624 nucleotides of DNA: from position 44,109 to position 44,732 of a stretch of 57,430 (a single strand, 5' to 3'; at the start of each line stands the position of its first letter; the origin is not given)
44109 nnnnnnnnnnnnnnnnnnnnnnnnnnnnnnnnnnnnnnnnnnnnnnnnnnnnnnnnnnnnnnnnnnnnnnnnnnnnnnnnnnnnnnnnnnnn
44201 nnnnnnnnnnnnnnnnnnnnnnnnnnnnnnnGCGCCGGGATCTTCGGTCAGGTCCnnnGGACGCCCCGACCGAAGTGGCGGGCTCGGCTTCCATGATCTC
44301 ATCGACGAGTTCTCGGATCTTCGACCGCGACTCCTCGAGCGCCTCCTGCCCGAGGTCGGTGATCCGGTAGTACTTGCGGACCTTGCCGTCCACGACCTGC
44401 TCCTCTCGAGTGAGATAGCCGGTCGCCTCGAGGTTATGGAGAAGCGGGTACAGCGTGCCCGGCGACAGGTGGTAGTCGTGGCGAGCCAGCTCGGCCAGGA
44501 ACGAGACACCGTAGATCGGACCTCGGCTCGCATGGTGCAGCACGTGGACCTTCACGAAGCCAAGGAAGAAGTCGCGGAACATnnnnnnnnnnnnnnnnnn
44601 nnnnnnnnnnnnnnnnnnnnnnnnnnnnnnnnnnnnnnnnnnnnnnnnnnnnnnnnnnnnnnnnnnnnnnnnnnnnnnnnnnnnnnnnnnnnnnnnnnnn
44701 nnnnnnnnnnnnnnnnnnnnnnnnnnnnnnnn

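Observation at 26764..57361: GATATC-cored motif marks nearly every promoter region across a ~31-kb block and is absent from the first 23 kb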

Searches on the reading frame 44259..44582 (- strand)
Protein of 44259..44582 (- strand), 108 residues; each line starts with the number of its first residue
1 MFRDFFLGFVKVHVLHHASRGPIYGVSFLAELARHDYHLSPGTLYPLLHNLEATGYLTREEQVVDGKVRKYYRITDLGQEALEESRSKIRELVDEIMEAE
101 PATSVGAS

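Call 24: search_solved_structures(query=window:44259-44582:-, max_evalue=0.01, show_alignments=2)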
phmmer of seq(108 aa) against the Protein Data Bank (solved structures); distinct sequences matched with E-value up to 0.01: 45.
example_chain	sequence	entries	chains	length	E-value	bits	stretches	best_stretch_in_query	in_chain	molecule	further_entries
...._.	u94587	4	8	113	2.1e-26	95.5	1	2-103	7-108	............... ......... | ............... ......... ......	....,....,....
4ejo_A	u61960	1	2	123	2.5e-10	43.8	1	18-95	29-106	Transcriptional regulator, PadR-like family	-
3l7w_A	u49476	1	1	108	3.6e-07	33.6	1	21-82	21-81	Putative uncharacterized protein SMU.1704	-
4esb_A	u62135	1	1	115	7.7e-07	32.6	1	6-87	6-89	Transcriptional regulator, PadR family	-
8qdh_A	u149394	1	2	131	9.1e-06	29.1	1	21-99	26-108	Transcriptional regulator, PadR-like family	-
6vwe_A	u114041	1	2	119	2.2e-05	27.9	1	21-99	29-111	Transcriptional regulator, PadR-like family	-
7qz7_A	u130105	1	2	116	2.5e-05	27.7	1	21-96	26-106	Transcriptional regulator, PadR-like family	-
5h20_A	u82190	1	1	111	2.6e-05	27.7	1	18-95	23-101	Putative PadR-family transcriptional regulatory protein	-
7qz8_A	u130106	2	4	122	2.7e-05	27.6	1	21-96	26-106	Transcriptional regulator, PadR-like family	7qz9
7xup_A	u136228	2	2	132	4.1e-05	27.1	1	21-95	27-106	Transcriptional regulator, PadR-like family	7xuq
9h9y_A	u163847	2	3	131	5.8e-05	26.6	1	22-98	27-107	Transcriptional regulator, PadR-like family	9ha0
7q34_A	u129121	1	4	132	6.2e-05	26.5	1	21-96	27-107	Helix-turn-helix transcriptional regulator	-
8zf1_A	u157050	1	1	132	6.7e-05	26.4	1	21-95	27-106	Transcriptional regulator, PadR-like family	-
9h87_A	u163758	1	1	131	7.2e-05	26.3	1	11-96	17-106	Transcriptional regulator, PadR-like family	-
3f8b_A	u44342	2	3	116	7.7e-05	26.2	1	21-95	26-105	Transcriptional regulator, PadR-like family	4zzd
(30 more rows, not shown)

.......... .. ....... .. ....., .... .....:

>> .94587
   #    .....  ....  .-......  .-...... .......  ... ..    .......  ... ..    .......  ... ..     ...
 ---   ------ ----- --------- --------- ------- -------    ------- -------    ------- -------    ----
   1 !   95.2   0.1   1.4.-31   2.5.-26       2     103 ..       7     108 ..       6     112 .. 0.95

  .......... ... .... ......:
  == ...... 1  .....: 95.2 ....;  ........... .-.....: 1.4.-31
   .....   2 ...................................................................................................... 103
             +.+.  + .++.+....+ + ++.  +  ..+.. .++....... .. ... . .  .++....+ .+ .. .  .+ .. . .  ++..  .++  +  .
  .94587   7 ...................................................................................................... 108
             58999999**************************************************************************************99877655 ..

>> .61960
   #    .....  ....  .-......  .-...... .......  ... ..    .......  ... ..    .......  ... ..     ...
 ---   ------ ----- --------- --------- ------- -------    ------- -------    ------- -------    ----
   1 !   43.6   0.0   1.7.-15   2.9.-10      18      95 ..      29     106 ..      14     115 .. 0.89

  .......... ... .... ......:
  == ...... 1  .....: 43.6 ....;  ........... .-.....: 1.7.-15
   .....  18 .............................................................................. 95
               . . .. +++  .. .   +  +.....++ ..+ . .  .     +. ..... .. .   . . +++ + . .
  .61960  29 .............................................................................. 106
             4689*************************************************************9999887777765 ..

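Call 25: search_protein_families(library=ncbifam, proteins=[window:44259-44582:-], max_evalue=0.01)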
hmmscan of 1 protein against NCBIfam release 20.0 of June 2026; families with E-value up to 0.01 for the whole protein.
seq(108 aa): 6 families
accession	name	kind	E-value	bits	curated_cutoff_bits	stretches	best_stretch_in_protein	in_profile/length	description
NF053635.1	TransRegRv3488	equivalog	5.6e-32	109.9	140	1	3-98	2-97/98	Rv3488 family transcriptional regulator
TIGR03433.1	padR_acidobact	paralog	1.3e-09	38.1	101.8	1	12-96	7-95/101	PadR family transcriptional regulator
NF052638.1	TransRegOhrRVib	equivalog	1.8e-05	24.5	200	1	36-84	60-107/141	transcriptional regulator OhrR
NF006931.0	PRK09416.1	equivalog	3.9e-05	23.8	112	1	30-87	66-120/135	PadR family transcriptional regulator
NF053777.1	Saro0803TransReg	equivalog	0.00074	19.2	200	1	41-91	65-114/140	Saro_0803 family transcriptional regulator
TIGR02337.1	HpaR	equivalog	0.0056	16.5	121.2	1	30-98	46-112/130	homoprotocatechuate degradation operon regulator HpaR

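Call 31: find_homologous_proteins(query=window:44259-44582:-, max_evalue=1e-10)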
Query seq(108 aa) (108 aa): 2954 proteins with E <= 1e-10 among 2987 candidates; the best 120 are listed.
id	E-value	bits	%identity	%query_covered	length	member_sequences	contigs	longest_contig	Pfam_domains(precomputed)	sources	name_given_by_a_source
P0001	7.8e-65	233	100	100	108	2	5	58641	PF03551.21,PF13601.13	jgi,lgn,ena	jgi:DNA-binding PadR family transcriptional regulator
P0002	1.4e-49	184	79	99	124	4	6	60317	PF03551.21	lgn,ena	-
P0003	3.3e-49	183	78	98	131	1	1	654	PF03551.21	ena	-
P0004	3.3e-49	183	82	93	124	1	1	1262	PF03551.21,PF13601.13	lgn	-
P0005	4.6e-49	183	78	98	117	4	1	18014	PF03551.21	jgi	jgi:DNA-binding PadR family transcriptional regulator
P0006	1.7e-48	181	82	90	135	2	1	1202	PF03551.21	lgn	-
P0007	2.0e-48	181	82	96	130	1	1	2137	PF03551.21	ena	-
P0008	4.1e-48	180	77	99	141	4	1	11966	PF03551.21,PF13601.13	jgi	jgi:PadR family transcriptional regulator, regulatory protein PadR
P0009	4.6e-48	180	76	100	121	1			PF03551.21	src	-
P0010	5.7e-48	179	80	96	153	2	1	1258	PF03551.21,PF13601.13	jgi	jgi:PadR family transcriptional regulator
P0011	1.6e-47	178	78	94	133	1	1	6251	PF03551.21,PF13601.13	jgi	jgi:DNA-binding PadR family transcriptional regulator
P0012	1.8e-47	178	81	93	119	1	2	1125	PF03551.21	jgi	jgi:PadR family transcriptional regulator PadR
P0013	2.3e-47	177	84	91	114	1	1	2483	PF03551.21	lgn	-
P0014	2.6e-47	177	82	93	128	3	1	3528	PF03551.21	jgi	jgi:DNA-binding PadR family transcriptional regulator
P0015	4.8e-47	176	76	99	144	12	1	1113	PF03551.21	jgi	jgi:DNA-binding PadR family transcriptional regulator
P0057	3.0e-44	167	78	91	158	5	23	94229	PF03551.21,PF13601.13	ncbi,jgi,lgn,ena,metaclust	metaclust:\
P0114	2.1e-41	158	74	91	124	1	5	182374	PF03551.21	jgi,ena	jgi:PadR family transcriptional regulator PadR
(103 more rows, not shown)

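Call 32: find_encoding_contigs(protein=P0001, flank=10000, max_places=5)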
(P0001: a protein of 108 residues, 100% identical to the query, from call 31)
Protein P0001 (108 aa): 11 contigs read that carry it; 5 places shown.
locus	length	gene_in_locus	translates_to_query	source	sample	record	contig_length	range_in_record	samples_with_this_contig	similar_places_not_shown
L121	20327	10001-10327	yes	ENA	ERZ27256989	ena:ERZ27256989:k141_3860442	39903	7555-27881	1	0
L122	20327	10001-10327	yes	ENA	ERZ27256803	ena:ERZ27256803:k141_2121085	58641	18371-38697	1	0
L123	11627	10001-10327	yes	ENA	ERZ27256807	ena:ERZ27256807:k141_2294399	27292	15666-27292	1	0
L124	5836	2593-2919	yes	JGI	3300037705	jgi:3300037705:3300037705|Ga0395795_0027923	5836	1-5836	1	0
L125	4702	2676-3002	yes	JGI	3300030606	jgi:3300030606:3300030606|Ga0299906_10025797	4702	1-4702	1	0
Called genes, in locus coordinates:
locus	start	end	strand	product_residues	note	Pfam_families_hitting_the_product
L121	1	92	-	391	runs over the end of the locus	PF12911:OppC_N, PF00528:BPD_transp_1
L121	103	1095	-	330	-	PF19300:BPD_transp_1_N, PF00528:BPD_transp_1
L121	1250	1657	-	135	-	-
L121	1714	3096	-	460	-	PF01425:Amidase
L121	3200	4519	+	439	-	PF01979:Amidohydro_1, PF07969:Amidohydro_3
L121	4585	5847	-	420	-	PF02417:Chromate_transp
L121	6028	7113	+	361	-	PF00005:ABC_tran, PF08352:oligo_HPY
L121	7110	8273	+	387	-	PF00005:ABC_tran, PF08352:oligo_HPY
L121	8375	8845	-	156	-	-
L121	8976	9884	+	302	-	PF00296:Bac_luciferase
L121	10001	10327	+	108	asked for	PF03551:PadR, PF13601:HTH_34 (weak)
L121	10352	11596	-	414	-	PF07690:MFS_1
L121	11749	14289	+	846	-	PF04879:Molybdop_Fe4S4, PF00384:Molybdopterin, PF01568:Molydop_binding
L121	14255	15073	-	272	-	PF01678:DAP_epimerase, PF05544:Pro_racemase (faint), PF01678:DAP_epimerase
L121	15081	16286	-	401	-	PF00155:Aminotran_1_2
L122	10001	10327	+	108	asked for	PF03551:PadR, PF13601:HTH_34 (weak)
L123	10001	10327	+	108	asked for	PF03551:PadR, PF13601:HTH_34 (weak)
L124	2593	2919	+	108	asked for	PF03551:PadR, PF13601:HTH_34 (weak)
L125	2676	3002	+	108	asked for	PF03551:PadR, PF13601:HTH_34 (weak)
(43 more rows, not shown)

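Call 33: find_encoding_contigs(protein=P0002, flank=10000, max_places=4)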
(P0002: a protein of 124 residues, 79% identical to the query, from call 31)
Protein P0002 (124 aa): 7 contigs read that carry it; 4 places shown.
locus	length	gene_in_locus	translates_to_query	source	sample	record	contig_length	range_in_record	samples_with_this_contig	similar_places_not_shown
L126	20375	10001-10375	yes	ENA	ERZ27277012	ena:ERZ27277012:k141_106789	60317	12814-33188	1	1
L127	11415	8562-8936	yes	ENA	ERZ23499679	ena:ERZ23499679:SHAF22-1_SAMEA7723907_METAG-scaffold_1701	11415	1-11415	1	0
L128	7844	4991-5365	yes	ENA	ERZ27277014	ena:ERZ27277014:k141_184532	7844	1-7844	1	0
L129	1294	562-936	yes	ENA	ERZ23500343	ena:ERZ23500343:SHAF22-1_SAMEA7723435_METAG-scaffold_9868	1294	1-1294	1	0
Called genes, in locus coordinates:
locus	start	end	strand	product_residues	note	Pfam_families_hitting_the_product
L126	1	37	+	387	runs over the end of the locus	PF02771:Acyl-CoA_dh_N, PF02770:Acyl-CoA_dh_M, PF00441:Acyl-CoA_dh_1, PF08028:Acyl-CoA_dh_2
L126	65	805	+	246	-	PF01177:Asp_Glu_race (faint)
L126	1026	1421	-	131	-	PF03551:PadR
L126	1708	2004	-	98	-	PF01042:Ribonuc_L-PSP (weak)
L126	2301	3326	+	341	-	PF00676:E1_dh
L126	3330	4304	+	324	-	PF02779:Transket_pyr, PF02780:Transketolase_C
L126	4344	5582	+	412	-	PF00364:Biotin_lipoyl, PF02817:E3_binding, PF00198:2-oxoacid_dh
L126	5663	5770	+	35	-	-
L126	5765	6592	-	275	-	PF14805:THDPS_N_2, PF00132:Hexapep (faint), PF14602:Hexapep_2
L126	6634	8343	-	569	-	PF02776:TPP_enzyme_N, PF00205:TPP_enzyme_M, PF02775:TPP_enzyme_C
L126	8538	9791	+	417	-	PF02417:Chromate_transp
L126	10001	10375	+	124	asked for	PF03551:PadR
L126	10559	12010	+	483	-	PF00171:Aldedh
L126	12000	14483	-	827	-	PF04879:Molybdop_Fe4S4, PF00384:Molybdopterin, PF01568:Molydop_binding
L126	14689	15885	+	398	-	PF00155:Aminotran_1_2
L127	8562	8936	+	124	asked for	PF03551:PadR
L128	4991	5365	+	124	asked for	PF03551:PadR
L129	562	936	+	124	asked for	PF03551:PadR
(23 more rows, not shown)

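Call 46: find_encoding_contigs(protein=P0057, flank=10000, max_places=3)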
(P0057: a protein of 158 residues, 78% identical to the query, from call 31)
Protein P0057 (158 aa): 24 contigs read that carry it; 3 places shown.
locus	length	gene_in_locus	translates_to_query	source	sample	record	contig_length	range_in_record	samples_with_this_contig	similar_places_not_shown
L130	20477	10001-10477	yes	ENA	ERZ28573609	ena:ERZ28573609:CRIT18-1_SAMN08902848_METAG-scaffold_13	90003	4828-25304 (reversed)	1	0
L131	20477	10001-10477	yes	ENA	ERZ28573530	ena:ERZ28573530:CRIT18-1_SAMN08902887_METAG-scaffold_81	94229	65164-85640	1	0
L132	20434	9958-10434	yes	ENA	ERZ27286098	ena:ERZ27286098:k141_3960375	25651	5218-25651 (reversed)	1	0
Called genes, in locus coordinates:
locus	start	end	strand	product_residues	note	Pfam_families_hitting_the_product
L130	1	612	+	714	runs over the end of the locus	PF01979:Amidohydro_1, PF07969:Amidohydro_3 (weak)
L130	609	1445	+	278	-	PF06276:FhuF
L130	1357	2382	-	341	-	PF00126:HTH_1, PF03466:LysR_substrate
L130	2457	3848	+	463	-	-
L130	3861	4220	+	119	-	-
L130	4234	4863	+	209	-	PF08534:Redoxin (faint), PF00578:AhpC-TSA (weak)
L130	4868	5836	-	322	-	PF08240:ADH_N, PF00107:ADH_zinc_N, PF13602:ADH_zinc_N_2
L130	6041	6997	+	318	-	-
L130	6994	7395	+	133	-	PF03284:PHZA_PHZB (weak), PF12680:SnoaL_2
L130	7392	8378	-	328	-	-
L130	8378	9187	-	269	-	PF01113:DapB_N, PF05173:DapB_C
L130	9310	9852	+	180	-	PF13577:SnoaL_4, PF12680:SnoaL_2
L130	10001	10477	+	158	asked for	PF03551:PadR, PF13601:HTH_34 (weak)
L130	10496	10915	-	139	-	-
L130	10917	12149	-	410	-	PF07690:MFS_1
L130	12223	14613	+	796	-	PF04879:Molybdop_Fe4S4, PF00384:Molybdopterin, PF01568:Molydop_binding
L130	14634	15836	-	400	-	PF00155:Aminotran_1_2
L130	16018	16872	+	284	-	PF02737:3HCDH_N, PF00725:3HCDH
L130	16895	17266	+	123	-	PF01361:Tautomerase (faint), PF14552:Tautomerase_2 (faint)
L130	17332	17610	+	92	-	-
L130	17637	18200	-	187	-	PF02632:BioY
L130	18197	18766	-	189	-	PF02525:Flavodoxin_2 (weak), PF03358:FMN_red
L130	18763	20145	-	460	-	PF00296:Bac_luciferase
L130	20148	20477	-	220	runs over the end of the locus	PF00528:BPD_transp_1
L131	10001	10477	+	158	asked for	PF03551:PadR, PF13601:HTH_34 (weak)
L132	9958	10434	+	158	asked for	PF03551:PadR, PF13601:HTH_34 (weak)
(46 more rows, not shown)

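Call 47: find_encoding_contigs(protein=P0114, flank=10000, max_places=2)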
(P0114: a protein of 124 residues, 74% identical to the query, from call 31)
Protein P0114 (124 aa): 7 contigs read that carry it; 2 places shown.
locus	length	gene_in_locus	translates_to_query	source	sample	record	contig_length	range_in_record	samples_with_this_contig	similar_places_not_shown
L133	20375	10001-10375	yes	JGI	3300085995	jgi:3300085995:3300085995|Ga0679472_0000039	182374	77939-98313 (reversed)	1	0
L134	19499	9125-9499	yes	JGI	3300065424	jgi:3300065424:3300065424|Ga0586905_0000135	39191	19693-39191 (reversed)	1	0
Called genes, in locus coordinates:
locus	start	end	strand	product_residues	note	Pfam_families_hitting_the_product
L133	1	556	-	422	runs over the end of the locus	PF04909:Amidohydro_2 (weak), PF19799:DUF6282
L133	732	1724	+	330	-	PF19300:BPD_transp_1_N (weak), PF00528:BPD_transp_1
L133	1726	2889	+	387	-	PF12911:OppC_N, PF00528:BPD_transp_1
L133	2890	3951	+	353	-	PF00005:ABC_tran, PF13304:AAA_21 (faint), PF08352:oligo_HPY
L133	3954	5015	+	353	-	PF00005:ABC_tran, PF08352:oligo_HPY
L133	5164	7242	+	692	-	PF00496:SBP_bac_5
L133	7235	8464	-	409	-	PF00070:Pyr_redox (faint), PF00743:FMO-like (faint), PF01266:DAO (faint), PF01494:FAD_binding_3 (faint), PF07992:Pyr_redox_2, PF13450:NAD_binding_8 (faint), PF13738:Pyr_redox_3, PF13434:Lys_Orn_oxgnase (weak), +1 more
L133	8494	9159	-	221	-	PF07883:Cupin_2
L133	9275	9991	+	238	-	PF01638:HxlR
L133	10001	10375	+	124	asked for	PF03551:PadR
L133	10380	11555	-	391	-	PF07690:MFS_1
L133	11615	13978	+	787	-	PF04879:Molybdop_Fe4S4, PF00384:Molybdopterin, PF01568:Molydop_binding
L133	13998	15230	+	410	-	PF02417:Chromate_transp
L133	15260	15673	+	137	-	-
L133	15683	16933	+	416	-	PF05977:MFS_3, PF07690:MFS_1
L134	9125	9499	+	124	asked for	PF03551:PadR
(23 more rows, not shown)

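Call 51: find_related_loci(query=A1, collection=metagenome_contigs, flank=3000)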
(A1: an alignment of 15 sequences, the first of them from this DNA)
Query A1 (108 aa) in metagenome_contigs; peptide patterns used: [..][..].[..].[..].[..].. (x = any residue, [..] = any of these).
600 stretches matched a pattern (row limit reached: there are more); 538 encode a relative of the query (tblastn E <= 1e-3); the best 80 are kept; 80 distinct loci.
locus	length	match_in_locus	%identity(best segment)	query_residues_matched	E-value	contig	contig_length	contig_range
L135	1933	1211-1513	66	1-101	5e-44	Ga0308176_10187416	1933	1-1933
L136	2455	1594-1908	63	1-105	7e-43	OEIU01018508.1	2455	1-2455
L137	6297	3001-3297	67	1-99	8e-43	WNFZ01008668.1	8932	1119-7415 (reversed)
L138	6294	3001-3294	67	1-98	8e-43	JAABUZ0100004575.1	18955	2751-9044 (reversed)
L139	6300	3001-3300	62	1-100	6e-42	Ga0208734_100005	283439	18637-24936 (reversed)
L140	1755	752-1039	68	3-98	2e-42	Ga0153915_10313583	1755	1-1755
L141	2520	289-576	67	3-98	3e-41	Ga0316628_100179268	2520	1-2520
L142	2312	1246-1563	61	1-106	2e-41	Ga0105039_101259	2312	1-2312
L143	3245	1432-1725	64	1-98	2e-41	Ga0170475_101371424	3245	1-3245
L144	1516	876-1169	60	1-98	5e-42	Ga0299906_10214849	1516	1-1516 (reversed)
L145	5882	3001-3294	65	1-98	2e-41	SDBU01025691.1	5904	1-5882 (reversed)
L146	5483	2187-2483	67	1-99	6e-41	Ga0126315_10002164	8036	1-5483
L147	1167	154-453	61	1-100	2e-42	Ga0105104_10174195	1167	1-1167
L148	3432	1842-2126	62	3-97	4e-41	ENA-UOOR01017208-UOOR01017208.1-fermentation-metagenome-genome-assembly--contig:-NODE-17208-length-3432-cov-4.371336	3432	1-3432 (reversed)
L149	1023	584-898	61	1-106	1e-42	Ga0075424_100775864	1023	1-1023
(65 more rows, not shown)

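Call 54: search_dna_similar(query=window:44259-44582:-, collection=plasmids, mode=protein, max_evalue=1e-15, max_rows=30)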
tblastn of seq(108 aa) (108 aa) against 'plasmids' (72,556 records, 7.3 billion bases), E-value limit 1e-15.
Records with a match: 1818; places in all: 1871; records where one place covers at least 80% of the query: 1817.
Best place of each record, by identity: <60% 1818.
By first word of the organism name: Klebsiella 680; Escherichia 676; Enterobacter 112; Citrobacter 85; Salmonella 66; Shigella 59; Aeromonas 14; Leclercia 13; Vibrio 11; Rhizobium 8; and 38 more.
By predicted mobility (MOB-suite, as given by PLSDB): conjugative 1308; non-mobilizable 272; mobilizable 238.
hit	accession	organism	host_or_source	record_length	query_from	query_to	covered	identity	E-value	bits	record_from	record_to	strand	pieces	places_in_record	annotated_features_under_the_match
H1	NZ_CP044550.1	Hydrogenophaga sp. BPS33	-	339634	3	101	92%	57.6%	3e-28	113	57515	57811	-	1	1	PadR family transcriptional regulator | chrA: chromate efflux transporter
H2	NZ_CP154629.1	Acetoanaerobium noterae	cell culture,Sludge of a digestion ...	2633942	1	96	89%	55.2%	4e-31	121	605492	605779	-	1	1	none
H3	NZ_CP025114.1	Bradyrhizobium sp. SK17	whole organism,agricultural soil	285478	3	97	88%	55.8%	7e-26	106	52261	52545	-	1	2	PadR family transcriptional regulator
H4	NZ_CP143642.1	Staphylococcus haemolyticus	Bos taurus,milk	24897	3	96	87%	54.3%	1e-26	108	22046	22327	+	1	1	PadR family transcriptional regulator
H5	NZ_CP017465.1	Staphylococcus pasteuri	cell culture,Korean fermented food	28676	3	96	87%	54.3%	1e-26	108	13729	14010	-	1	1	PadR family transcriptional regulator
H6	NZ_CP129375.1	Staphylococcus epidermidis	Chicken meats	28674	3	96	87%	54.3%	1e-26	108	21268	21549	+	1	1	PadR family transcriptional regulator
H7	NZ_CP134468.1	Staphylococcus warneri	White radish,Single cell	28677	3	96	87%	54.3%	1e-26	108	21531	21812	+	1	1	PadR family transcriptional regulator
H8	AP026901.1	Novosphingobium sp. MBES04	-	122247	3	99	90%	51.5%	7e-23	98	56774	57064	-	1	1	PadR family transcriptional regulator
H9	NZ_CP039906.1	Agrobacterium tumefaciens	-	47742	4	102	92%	50.5%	8e-20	89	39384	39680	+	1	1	PadR family transcriptional regulator | chrA: chromate efflux transporter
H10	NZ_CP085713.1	Cytobacillus solani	single cell,soil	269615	1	96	89%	51.0%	3e-26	107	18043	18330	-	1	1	PadR family transcriptional regulator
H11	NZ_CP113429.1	Bacillus cereus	cell culture,petroleum sludge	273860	3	98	89%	51.0%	7e-25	103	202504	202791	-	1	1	PadR family transcriptional regulator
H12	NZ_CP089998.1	Cytobacillus spongiae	sponge,Pure culture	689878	1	99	92%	49.5%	5e-27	110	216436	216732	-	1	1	PadR family transcriptional regulator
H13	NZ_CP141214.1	Sinorhizobium meliloti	alfalfa,Isolate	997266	3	97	88%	51.6%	1e-23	100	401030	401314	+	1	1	PadR family transcriptional regulator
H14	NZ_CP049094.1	Staphylococcus haemolyticus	Rice seed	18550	3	96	87%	51.1%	2e-23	100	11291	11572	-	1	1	PadR family transcriptional regulator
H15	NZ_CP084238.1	Staphylococcus haemolyticus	Rice seed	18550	3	96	87%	51.1%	2e-23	100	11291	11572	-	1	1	PadR family transcriptional regulator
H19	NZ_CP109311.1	Streptomyces cyaneofuscatus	-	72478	2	97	89%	49.0%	1e-24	103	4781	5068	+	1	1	PadR family transcriptional regulator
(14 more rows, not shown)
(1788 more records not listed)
